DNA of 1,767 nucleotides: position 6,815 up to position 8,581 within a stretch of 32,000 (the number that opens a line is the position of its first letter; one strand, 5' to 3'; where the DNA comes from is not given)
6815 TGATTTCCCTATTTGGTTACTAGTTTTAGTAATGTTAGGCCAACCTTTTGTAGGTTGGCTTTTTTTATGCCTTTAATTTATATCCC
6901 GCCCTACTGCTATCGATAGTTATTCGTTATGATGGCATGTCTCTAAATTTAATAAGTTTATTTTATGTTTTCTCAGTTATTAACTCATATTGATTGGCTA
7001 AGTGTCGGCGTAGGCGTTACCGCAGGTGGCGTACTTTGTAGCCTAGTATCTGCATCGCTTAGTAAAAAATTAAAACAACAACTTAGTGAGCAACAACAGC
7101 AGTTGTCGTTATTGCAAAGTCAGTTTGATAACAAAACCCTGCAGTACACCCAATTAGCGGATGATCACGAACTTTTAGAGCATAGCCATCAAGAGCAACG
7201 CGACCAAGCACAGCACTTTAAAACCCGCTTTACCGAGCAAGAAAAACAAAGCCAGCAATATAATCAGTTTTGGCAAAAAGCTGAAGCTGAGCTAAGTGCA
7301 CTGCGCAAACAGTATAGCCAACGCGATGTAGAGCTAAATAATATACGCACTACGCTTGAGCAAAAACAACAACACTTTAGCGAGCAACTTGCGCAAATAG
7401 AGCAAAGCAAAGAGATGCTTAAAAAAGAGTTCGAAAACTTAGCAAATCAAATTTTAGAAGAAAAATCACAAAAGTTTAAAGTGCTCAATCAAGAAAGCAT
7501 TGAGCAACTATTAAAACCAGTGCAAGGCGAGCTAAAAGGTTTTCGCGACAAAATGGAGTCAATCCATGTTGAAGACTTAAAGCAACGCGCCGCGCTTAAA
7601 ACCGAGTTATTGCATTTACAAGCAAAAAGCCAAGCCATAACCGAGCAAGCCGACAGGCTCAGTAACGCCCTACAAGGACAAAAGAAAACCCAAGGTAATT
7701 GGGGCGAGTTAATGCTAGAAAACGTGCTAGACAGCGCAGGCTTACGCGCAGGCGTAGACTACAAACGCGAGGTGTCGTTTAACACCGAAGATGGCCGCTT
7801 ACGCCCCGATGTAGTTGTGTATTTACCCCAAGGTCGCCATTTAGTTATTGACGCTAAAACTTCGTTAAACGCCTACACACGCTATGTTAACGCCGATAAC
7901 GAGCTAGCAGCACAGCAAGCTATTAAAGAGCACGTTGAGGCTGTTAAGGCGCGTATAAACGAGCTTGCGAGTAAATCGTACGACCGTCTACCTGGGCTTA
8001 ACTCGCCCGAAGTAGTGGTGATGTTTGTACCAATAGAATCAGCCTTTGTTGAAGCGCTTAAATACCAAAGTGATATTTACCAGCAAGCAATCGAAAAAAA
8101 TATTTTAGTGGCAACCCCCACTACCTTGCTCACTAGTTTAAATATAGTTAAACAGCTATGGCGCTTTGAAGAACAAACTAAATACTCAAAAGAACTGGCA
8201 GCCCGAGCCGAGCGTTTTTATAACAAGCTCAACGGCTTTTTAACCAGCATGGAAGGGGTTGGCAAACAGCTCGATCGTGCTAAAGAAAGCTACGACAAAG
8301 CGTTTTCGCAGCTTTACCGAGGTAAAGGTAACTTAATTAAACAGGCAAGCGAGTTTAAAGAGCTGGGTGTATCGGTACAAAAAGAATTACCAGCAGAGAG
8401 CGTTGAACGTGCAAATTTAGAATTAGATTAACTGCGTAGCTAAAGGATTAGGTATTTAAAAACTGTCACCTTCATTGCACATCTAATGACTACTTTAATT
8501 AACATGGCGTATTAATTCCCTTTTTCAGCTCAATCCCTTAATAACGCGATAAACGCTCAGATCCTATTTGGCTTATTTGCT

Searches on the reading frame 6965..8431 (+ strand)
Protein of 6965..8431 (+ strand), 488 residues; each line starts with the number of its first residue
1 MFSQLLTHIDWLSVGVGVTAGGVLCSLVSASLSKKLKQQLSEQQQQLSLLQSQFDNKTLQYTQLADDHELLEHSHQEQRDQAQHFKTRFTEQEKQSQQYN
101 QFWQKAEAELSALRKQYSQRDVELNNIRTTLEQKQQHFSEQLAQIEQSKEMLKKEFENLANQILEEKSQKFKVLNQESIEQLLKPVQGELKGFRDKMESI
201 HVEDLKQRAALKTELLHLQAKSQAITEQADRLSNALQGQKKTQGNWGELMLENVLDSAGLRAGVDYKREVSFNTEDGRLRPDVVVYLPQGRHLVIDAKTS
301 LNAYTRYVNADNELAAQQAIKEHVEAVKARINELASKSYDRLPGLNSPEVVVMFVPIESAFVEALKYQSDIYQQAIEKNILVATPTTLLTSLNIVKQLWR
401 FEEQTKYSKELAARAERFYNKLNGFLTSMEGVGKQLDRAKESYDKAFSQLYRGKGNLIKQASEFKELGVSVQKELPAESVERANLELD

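Call 9: find_encoding_contigs(protein=window:6965-8431:+, flank=10000, max_places=6)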
Protein window:6965-8431:+ (488 aa): no gene with exactly this product is on record in the collection.

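Call 10: find_homologous_proteins(query=window:6965-8431:+, max_evalue=1e-30)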
Query window:6965-8431:+ (488 aa): 3734 proteins with E <= 1e-30 among 8000 candidates; the best 120 are listed.
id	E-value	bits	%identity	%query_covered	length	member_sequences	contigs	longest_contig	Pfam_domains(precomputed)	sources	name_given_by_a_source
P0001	0.0e+0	1036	100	100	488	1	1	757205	PF02646.23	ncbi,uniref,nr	ncbi:DNA recombination protein RmuC [Pseudoalteromonas translucida KMM 520]|uniref:DNA recombination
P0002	0.0e+0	1031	100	100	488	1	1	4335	PF02646.23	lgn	-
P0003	0.0e+0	1028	99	100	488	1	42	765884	PF02646.23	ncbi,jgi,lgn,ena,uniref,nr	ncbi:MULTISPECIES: DNA recombination protein RmuC [Pseudoalteromonas]|uniref:DNA recombination prote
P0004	0.0e+0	1027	99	100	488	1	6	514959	PF02646.23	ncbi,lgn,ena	-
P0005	0.0e+0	1025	99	100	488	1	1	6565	PF02646.23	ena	-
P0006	0.0e+0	1025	99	100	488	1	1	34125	PF02646.23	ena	-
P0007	0.0e+0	1025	99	100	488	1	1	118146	PF02646.23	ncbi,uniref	ncbi:DNA recombination protein RmuC [Pseudoalteromonas sp. Q18-MNA-CIBAN-0097]|uniref:DNA recombinat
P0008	0.0e+0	1024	99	100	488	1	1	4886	PF02646.23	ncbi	-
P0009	0.0e+0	1022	99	100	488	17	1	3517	PF02646.23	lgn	-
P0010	8.2e-277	936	90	100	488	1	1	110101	PF02646.23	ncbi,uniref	ncbi:DNA recombination protein RmuC [Pseudoalteromonas agarivorans]|uniref:DNA recombination protein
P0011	9.6e-277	936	90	100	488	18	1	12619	PF02646.23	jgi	-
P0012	2.2e-276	935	90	100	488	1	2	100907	PF02646.23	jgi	-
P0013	3.7e-274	927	90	100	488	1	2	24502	PF02646.23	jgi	jgi:DNA recombination protein RmuC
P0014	2.4e-273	925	88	100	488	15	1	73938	PF02646.23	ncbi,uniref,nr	ncbi:DNA recombination protein RmuC [Pseudoalteromonas aliena]|uniref:DNA recombination protein RmuC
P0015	7.6e-273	923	89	100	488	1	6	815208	PF02646.23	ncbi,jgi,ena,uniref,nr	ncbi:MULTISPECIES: DNA recombination protein RmuC [Pseudoalteromonas]|jgi:DNA recombination protein 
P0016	7.9e-273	923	89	100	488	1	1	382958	PF02646.23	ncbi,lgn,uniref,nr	ncbi:DNA recombination protein RmuC [Pseudoalteromonas agarivorans]|uniref:DNA recombination protein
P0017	1.4e-272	922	89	100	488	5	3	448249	PF02646.23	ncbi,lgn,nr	ncbi:DNA recombination protein RmuC [Pseudoalteromonas sp. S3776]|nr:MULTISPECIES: DNA recombination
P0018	1.6e-272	922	88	100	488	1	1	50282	PF02646.23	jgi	jgi:DNA recombination protein RmuC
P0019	2.1e-272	922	89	100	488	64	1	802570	PF02646.23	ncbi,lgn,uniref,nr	ncbi:DNA recombination protein RmuC [Pseudoalteromonas sp. MM1]|uniref:DNA recombination protein Rmu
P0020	2.5e-272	921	89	100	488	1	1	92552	PF02646.23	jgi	jgi:DNA recombination protein RmuC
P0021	4.9e-272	920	88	100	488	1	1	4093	PF02646.23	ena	-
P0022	1.6e-271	919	88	100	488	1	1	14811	PF02646.23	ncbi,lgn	-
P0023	2.8e-271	918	88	100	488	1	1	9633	PF02646.23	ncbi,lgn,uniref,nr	ncbi:DNA recombination protein RmuC [Pseudoalteromonas sp. BSi20652]|uniref:DNA recombination protei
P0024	5.7e-271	917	89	100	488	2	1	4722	PF02646.23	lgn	-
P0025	6.1e-270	913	88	100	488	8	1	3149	PF02646.23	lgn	-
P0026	1.0e-269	913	88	100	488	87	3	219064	PF02646.23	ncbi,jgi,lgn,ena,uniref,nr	ncbi:MAG TPA: DNA recombination protein RmuC [Pseudoalteromonas sp.]|uniref:DNA recombination protei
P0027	6.9e-269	910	87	100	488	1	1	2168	PF02646.23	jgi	-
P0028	7.9e-268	907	87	100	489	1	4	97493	PF02646.23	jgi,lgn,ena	-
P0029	1.8e-267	905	87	100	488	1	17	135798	PF02646.23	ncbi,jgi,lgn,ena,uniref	ncbi:DNA recombination protein RmuC [uncultured Pseudoalteromonas sp.]|uniref:DNA recombination prot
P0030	2.0e-267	905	87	100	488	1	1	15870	PF02646.23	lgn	-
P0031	3.3e-267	904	87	100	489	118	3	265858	PF02646.23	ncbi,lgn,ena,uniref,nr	ncbi:DNA recombination protein RmuC [Pseudoalteromonas tetraodonis]|uniref:DNA recombination protein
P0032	1.6e-265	899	87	100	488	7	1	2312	PF02646.23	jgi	jgi:DNA recombination protein RmuC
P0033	6.8e-265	897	87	100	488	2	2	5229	PF02646.23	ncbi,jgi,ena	jgi:DNA recombination protein RmuC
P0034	1.4e-264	896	85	100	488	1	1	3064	PF02646.23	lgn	-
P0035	3.5e-264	895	86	100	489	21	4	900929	PF02646.23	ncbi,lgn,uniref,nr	ncbi:DNA recombination protein RmuC [Pseudoalteromonas ostreae]|uniref:DNA recombination protein Rmu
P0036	5.1e-264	894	87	100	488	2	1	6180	PF02646.23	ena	-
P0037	1.1e-263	893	86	100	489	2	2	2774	PF02646.23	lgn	-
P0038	1.8e-263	892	86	100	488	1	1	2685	PF02646.23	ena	-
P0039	2.5e-263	892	86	100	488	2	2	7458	PF02646.23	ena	-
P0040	3.0e-263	891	86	100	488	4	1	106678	PF02646.23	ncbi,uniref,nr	ncbi:DNA recombination protein RmuC [Pseudoalteromonas sp. NEC-BIFX-2020_015]|uniref:DNA recombinati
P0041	3.8e-262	888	86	100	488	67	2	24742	PF02646.23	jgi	-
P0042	4.8e-262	887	86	100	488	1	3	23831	PF02646.23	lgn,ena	-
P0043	7.3e-262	887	86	100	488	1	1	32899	PF02646.23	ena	-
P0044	8.0e-262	887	86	100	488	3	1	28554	PF02646.23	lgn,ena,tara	tara:strand:+ start:524 stop:1990 length:1467 start_codon:yes stop_codon:yes gene_type:complete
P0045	8.4e-262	887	86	100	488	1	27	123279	PF02646.23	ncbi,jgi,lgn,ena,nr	ncbi:DNA recombination protein RmuC [Pseudoalteromonas sp. BSi20480]|nr:DNA recombination protein Rm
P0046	2.1e-261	885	86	100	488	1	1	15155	PF02646.23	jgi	jgi:DNA recombination protein RmuC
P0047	2.5e-261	885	86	100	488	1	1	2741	PF02646.23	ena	-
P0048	4.1e-261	884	85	100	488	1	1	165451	PF02646.23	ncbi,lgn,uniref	ncbi:DNA recombination protein RmuC [Pseudoalteromonas neustonica]|uniref:DNA recombination protein 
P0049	8.7e-261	883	85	100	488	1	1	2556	PF02646.23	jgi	-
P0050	1.9e-260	882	85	100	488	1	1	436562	PF02646.23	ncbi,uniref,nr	ncbi:DNA recombination protein RmuC [Pseudoalteromonas marina]|uniref:DNA recombination protein RmuC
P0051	3.7e-260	881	85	100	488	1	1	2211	PF02646.23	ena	-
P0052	1.8e-259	879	84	100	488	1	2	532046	PF02646.23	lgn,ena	-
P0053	3.1e-259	878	85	100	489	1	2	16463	PF02646.23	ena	-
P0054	3.5e-259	878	85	100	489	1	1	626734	PF02646.23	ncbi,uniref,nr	ncbi:DNA recombination protein RmuC [Pseudoalteromonas haloplanktis]|uniref:DNA recombination protei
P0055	4.0e-259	878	84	100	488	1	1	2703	PF02646.23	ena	-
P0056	1.0e-258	876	85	100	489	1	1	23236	PF02646.23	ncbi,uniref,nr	ncbi:DNA recombination protein RmuC [Pseudoalteromonas sp. S1727]|uniref:DNA recombination protein R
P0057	1.3e-258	876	85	100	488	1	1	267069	PF02646.23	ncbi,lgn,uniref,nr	ncbi:DNA recombination protein RmuC [Pseudoalteromonas arctica]|uniref:DNA recombination protein Rmu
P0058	1.7e-257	872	84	100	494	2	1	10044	PF02646.23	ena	-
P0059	2.6e-257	872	84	100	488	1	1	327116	PF02646.23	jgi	jgi:DNA recombination protein RmuC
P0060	6.2e-257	871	84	100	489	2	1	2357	PF02646.23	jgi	-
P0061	7.2e-257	870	84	100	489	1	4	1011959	PF02646.23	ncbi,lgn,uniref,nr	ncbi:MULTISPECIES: DNA recombination protein RmuC [Pseudoalteromonas]|uniref:DNA recombination prote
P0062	1.1e-256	870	84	100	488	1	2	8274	PF02646.23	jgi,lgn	-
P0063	1.7e-256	869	83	100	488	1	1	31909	PF02646.23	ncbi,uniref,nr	ncbi:DNA polymerase V [Pseudoalteromonas sp. A601]|uniref:DNA recombination protein RmuC n=1 Tax=Pse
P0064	1.7e-256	869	83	100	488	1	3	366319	PF02646.23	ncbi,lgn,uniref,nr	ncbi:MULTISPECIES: DNA recombination protein RmuC [unclassified Pseudoalteromonas]|uniref:DNA recomb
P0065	2.2e-256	869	83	100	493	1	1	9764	PF02646.23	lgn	-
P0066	3.7e-256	868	83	100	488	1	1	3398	PF02646.23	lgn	-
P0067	2.1e-255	866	84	100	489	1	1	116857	PF02646.23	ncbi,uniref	ncbi:MAG: DNA recombination protein RmuC [Pseudoalteromonas prydzensis]|uniref:DNA recombination pro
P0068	7.1e-255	864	83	100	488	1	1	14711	PF02646.23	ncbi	-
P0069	1.4e-254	863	83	100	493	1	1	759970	PF02646.23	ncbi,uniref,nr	ncbi:DNA recombination protein RmuC [Pseudoalteromonas shioyasakiensis]|uniref:DNA recombination pro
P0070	1.6e-254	863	83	100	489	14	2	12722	PF02646.23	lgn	-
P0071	3.5e-251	852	81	100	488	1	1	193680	PF02646.23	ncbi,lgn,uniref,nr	ncbi:DNA recombination protein RmuC [Pseudoalteromonas sp. MMG010]|uniref:DNA recombination protein 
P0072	4.4e-250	848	83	100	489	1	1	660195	PF02646.23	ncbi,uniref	ncbi:DNA recombination protein RmuC [Pseudoalteromonas mariniglutinosa]|uniref:DNA recombination pro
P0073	5.0e-248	841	81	100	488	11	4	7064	PF02646.23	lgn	-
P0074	1.5e-246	836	82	100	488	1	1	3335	PF02646.23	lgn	-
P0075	2.4e-246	836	82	100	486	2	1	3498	PF02646.23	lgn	-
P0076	5.7e-245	831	92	87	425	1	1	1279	PF02646.23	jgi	jgi:DNA recombination protein RmuC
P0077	1.4e-243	827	81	100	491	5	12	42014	PF02646.23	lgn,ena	-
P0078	3.3e-239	812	79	100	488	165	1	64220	PF02646.23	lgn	-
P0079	1.4e-238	810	80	100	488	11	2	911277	PF02646.23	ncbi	ncbi:DNA recombination protein RmuC [Pseudoalteromonas lipolytica]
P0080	1.2e-233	794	84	93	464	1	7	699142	PF02646.23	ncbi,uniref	ncbi:MAG: DNA recombination protein RmuC [Pseudoalteromonas sp.]|uniref:DNA recombination protein Rm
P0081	1.2e-231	787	83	93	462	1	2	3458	PF02646.23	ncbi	ncbi:MAG: DNA recombination protein RmuC [Pseudoalteromonas sp.]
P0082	3.0e-230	783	93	81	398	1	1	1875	PF02646.23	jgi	jgi:DNA recombination protein RmuC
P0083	8.1e-222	755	91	80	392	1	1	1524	PF02646.23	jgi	jgi:DNA recombination protein RmuC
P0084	5.5e-195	667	66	99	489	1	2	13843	PF02646.23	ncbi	-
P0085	4.9e-191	654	65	99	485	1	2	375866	PF02646.23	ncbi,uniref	ncbi:DNA recombination protein RmuC [Pseudoalteromonas fenneropenaei]|uniref:DNA recombination prote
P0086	1.3e-188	645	63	100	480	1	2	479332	PF02646.23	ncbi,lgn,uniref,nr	ncbi:DNA recombination protein RmuC [Pseudoalteromonas byunsanensis]|uniref:DNA polymerase V n=1 Tax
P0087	2.0e-187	642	63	100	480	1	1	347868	PF02646.23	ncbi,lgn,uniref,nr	ncbi:DNA recombination protein RmuC [Pseudoalteromonas sp. MMG022]|uniref:DNA recombination protein 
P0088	2.2e-187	641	64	100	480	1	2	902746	PF02646.23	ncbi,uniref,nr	ncbi:DNA recombination protein RmuC [Pseudoalteromonas sp. T1lg23B]|uniref:DNA recombination protein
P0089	2.2e-187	641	63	100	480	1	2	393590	PF02646.23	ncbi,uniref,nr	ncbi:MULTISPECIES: DNA recombination protein RmuC [Pseudoalteromonas]|uniref:DNA polymerase V n=1 Ta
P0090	6.9e-185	633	62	100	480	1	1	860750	PF02646.23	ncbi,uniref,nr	ncbi:DNA recombination protein RmuC [Pseudoalteromonas sp. JBTF-M23]|uniref:DNA recombination protei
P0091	1.6e-184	632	66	98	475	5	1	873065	PF07926.18,PF02646.23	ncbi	ncbi:DNA recombination protein RmuC [Pseudoalteromonas xiamenensis]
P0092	8.4e-184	630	63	100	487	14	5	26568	PF02646.23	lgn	-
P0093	2.5e-183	628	63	100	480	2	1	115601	PF02646.23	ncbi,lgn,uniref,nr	ncbi:hypothetical protein PSECIP111854_03048 [Pseudoalteromonas sp. CIP111854]|uniref:DNA recombinat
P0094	4.5e-183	627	61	100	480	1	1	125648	PF02646.23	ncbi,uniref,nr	ncbi:DNA recombination protein RmuC [Pseudoalteromonas sp. S16_S37]|uniref:DNA recombination protein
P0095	4.6e-183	627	71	84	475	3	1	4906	PF02646.23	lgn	-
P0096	3.1e-182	625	62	100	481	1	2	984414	PF02646.23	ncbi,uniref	ncbi:DNA recombination protein RmuC (plasmid) [Pseudoalteromonas sp. T1lg65]|uniref:DNA recombinatio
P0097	1.0e-181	623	62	100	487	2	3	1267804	PF02646.23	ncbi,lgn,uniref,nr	ncbi:DNA recombination protein RmuC [Pseudoalteromonas sp. MMG013]|uniref:DNA recombination protein 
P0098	1.6e-181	622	64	99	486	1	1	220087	PF02646.23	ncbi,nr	ncbi:DNA recombination protein RmuC [Pseudoalteromonas luteoviolacea B = ATCC 29581]|nr:DNA recombin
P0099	4.4e-181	621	62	97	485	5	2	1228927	PF02646.23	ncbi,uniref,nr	ncbi:DNA recombination protein RmuC [Pseudoalteromonas luteoviolacea]|uniref:DNA recombination prote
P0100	1.0e-180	619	61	100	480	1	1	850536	PF02646.23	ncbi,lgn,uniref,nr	ncbi:DNA recombination protein RmuC [Pseudoalteromonas sp. A25]|uniref:DNA recombination protein Rmu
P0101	1.5e-180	619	62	100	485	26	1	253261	PF02646.23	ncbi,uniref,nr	ncbi:DNA recombination protein RmuC [Pseudoalteromonas sp. OOF1S-7]|uniref:DNA recombination protein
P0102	6.5e-179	614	95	62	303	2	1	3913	PF02646.23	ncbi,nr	ncbi:MAG TPA: DNA recombination protein RmuC, partial [Pseudoalteromonas sp.]|nr:DNA recombination p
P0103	4.1e-178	611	61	100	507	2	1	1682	PF02646.23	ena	-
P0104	1.3e-177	609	60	100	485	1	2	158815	PF02646.23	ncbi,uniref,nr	ncbi:DNA recombination protein RmuC [Pseudoalteromonas luteoviolacea]|uniref:DNA polymerase V n=1 Ta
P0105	1.4e-177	609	60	100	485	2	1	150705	PF02646.23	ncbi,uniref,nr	ncbi:hypothetical protein N480_23125 [Pseudoalteromonas luteoviolacea S2607]|uniref:DNA recombinatio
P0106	2.0e-177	609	69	84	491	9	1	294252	PF02646.23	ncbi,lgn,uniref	ncbi:DNA recombination protein RmuC [Pseudoalteromonas 'SMAR']|uniref:DNA recombination protein RmuC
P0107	4.3e-177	608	61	97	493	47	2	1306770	PF02646.23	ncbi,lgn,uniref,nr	ncbi:DNA recombination protein RmuC [Pseudoalteromonas sp. JC3]|uniref:DNA recombination protein Rmu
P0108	2.4e-176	605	66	85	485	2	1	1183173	PF02646.23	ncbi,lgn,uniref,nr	ncbi:DNA recombination protein RmuC [Pseudoalteromonas umbrosa]|uniref:DNA recombination protein Rmu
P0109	4.1e-176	604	68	83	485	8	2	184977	PF02646.23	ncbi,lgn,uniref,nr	ncbi:DNA recombination protein RmuC [Pseudoalteromonas luteoviolacea]|uniref:DNA recombination prote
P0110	8.4e-176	603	70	84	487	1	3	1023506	PF02646.23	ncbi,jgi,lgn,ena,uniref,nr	ncbi:DNA recombination protein RmuC [Pseudoalteromonas phenolica]|uniref:DNA recombination protein r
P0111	9.3e-176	603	60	100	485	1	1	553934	PF02646.23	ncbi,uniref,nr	ncbi:DNA polymerase V [Pseudoalteromonas luteoviolacea]|uniref:DNA polymerase V n=1 Tax=Pseudoaltero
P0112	3.6e-175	601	62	100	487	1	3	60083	PF02646.23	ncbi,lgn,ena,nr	ncbi:MAG: DNA recombination protein RmuC [Pseudoalteromonas sp.]|nr:DNA recombination protein RmuC [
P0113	3.6e-175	601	61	99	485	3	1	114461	PF02646.23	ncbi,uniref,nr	ncbi:hypothetical protein N473_17085 [Pseudoalteromonas luteoviolacea CPMOR-1]|uniref:DNA recombinat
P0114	4.0e-175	601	61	97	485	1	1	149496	PF02646.23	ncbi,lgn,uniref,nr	ncbi:DNA recombination protein RmuC [Pseudoalteromonas luteoviolacea]|uniref:DNA recombination prote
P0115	4.9e-175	601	61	100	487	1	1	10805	PF02646.23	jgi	jgi:DNA recombination protein RmuC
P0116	5.2e-175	601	62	100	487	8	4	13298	PF02646.23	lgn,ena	-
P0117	8.3e-175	600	68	83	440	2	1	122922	PF02646.23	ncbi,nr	ncbi:DNA recombination protein RmuC [Pseudoalteromonas luteoviolacea]|nr:DNA recombination protein R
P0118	1.7e-174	599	62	100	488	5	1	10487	PF02646.23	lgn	-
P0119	1.9e-172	592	95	60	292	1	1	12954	PF02646.23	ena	-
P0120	3.3e-172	591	60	100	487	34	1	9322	PF02646.23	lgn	-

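Call 12: find_encoding_contigs(protein=P0054, flank=6000, max_places=1)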
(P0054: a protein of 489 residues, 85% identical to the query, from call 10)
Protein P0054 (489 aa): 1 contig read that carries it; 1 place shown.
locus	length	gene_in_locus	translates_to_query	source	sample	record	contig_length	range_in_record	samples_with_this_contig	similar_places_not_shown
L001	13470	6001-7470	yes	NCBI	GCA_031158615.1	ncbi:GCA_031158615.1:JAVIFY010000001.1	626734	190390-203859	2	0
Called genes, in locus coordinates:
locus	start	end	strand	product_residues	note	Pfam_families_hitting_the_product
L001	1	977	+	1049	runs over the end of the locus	PF04851:ResIII, PF00176:SNF2-rel_dom, PF00270:DEAD, PF00271:Helicase_C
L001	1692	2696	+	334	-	PF00498:FHA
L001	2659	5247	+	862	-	PF00069:Pkinase, PF07714:PK_Tyr_Ser-Thr, PF03109:ABC1 (weak), PF13428:TPR_14 (faint), PF07719:TPR_2 (faint), PF13181:TPR_8 (faint), PF23914:TPR_CcmH_CycH, PF14559:TPR_19 (weak), +5 more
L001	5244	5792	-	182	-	PF08985:DP-EP (faint)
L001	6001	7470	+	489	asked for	PF02646:RmuC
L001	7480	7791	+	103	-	PF07883:Cupin_2 (weak)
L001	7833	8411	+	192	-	PF01965:DJ-1_PfpI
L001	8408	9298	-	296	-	PF00126:HTH_1, PF03466:LysR_substrate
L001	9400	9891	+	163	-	PF11158:DUF2938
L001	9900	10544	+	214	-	PF05724:TPMT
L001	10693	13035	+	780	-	PF00930:DPPIV_N, PF07676:PD40 (faint), PF26549:Tricorn_N (faint), PF02129:Peptidase_S15 (weak), PF20434:BD-FAE (faint), PF00326:Peptidase_S9, PF12146:Hydrolase_4 (faint)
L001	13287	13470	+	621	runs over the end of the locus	PF01979:Amidohydro_1, PF07969:Amidohydro_3 (weak), PF08547:CIA30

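Call 13: find_encoding_contigs(protein=P0079, flank=6000, max_places=1)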
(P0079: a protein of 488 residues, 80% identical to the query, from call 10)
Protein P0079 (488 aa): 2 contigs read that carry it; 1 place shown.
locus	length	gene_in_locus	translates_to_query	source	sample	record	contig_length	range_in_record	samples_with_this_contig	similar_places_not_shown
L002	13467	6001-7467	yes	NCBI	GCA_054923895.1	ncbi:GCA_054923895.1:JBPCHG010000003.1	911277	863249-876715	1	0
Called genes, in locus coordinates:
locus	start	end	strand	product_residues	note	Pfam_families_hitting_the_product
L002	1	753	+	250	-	PF10609:ParA (weak), PF01656:CbiA, PF13614:AAA_31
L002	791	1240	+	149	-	-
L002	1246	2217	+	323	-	-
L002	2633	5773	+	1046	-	PF04851:ResIII, PF00176:SNF2-rel_dom, PF00271:Helicase_C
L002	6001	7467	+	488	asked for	PF02646:RmuC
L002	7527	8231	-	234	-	-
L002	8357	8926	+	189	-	PF01965:DJ-1_PfpI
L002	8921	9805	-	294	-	PF00126:HTH_1, PF25213:HVO_A0261_N (weak), PF03466:LysR_substrate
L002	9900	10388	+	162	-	PF11158:DUF2938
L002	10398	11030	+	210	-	PF05724:TPMT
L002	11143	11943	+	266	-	PF02900:LigB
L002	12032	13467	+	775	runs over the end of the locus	PF20434:BD-FAE (faint), PF00930:DPPIV_N, PF02129:Peptidase_S15 (weak), PF00326:Peptidase_S9, PF12146:Hydrolase_4 (faint)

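Call 14: find_encoding_contigs(protein=P0099, flank=6000, max_places=1)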
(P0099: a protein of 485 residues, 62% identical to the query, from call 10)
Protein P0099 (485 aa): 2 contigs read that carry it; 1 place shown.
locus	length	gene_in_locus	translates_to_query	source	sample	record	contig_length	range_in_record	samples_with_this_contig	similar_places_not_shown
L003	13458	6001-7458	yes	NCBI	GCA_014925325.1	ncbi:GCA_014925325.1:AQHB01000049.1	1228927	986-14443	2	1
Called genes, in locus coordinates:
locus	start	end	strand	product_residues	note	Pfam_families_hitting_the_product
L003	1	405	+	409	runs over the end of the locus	PF09140:MipZ (faint), PF01656:CbiA, PF02374:ArsA_ATPase (faint), PF10609:ParA (weak), PF13614:AAA_31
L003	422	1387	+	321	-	-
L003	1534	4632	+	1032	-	PF00176:SNF2-rel_dom, PF04851:ResIII, PF00271:Helicase_C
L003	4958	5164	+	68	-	-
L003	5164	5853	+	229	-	PF00072:Response_reg, PF00486:Trans_reg_C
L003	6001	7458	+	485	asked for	PF02646:RmuC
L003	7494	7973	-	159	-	-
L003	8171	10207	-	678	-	PF00515:TPR_1 (faint), PF07719:TPR_2 (faint), PF12895:ANAPC3 (faint), PF13176:TPR_7 (faint), PF13428:TPR_14 (faint), PF13424:TPR_12, PF00512:HisKA, PF02518:HATPase_c, +3 more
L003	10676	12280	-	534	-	PF00463:ICL, PF13714:PEP_mutase, PF00463:ICL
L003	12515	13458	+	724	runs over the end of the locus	PF20656:MS_N, PF20658:MSG_insertion, PF01274:MS_TIM-barrel, PF20659:MS_C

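Call 18: find_encoding_contigs(protein=P0085, flank=6000, max_places=1)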
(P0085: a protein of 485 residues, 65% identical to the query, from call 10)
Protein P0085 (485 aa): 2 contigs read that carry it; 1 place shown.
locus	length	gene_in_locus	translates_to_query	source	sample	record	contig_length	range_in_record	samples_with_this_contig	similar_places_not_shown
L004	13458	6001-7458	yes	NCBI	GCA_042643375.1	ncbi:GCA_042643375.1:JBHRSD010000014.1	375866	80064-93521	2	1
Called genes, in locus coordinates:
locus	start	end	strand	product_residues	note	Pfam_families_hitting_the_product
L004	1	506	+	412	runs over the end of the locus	PF01656:CbiA, PF09140:MipZ (faint), PF10609:ParA (weak), PF13614:AAA_31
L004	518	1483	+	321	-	-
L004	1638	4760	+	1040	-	PF00176:SNF2-rel_dom, PF04851:ResIII, PF00271:Helicase_C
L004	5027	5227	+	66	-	-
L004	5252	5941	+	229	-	PF00072:Response_reg, PF00486:Trans_reg_C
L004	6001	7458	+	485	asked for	PF02646:RmuC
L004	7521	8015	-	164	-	-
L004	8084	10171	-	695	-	PF00515:TPR_1 (faint), PF07719:TPR_2 (faint), PF10602:RPN7 (faint), PF13424:TPR_12, PF17874:TPR_MalT, PF13424:TPR_12 (weak), PF00512:HisKA, PF02518:HATPase_c, +3 more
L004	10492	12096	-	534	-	PF00463:ICL, PF13714:PEP_mutase, PF00463:ICL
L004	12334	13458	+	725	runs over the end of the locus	PF20656:MS_N, PF20658:MSG_insertion, PF01274:MS_TIM-barrel, PF20659:MS_C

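Call 19: find_encoding_contigs(protein=P0110, flank=6000, max_places=1)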
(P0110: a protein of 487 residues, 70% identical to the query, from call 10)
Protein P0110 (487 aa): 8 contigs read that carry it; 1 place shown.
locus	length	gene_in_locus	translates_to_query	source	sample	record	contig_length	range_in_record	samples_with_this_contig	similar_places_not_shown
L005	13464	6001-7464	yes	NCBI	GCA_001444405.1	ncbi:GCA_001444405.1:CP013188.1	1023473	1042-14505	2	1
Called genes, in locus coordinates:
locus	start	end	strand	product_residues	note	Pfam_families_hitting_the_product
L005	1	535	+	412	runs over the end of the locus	PF01656:CbiA, PF02374:ArsA_ATPase (weak), PF09140:MipZ (faint), PF10609:ParA (weak), PF13614:AAA_31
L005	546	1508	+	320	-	-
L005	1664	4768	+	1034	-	PF00176:SNF2-rel_dom, PF04851:ResIII, PF00271:Helicase_C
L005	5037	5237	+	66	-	-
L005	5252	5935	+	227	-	PF00072:Response_reg, PF00486:Trans_reg_C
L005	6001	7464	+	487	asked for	PF02646:RmuC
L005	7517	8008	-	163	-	-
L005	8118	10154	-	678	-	PF17874:TPR_MalT, PF13424:TPR_12 (weak), PF00512:HisKA, PF02518:HATPase_c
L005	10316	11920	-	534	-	PF00463:ICL, PF13714:PEP_mutase, PF00463:ICL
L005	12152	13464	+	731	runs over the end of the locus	PF20656:MS_N, PF20658:MSG_insertion, PF01274:MS_TIM-barrel, PF20659:MS_C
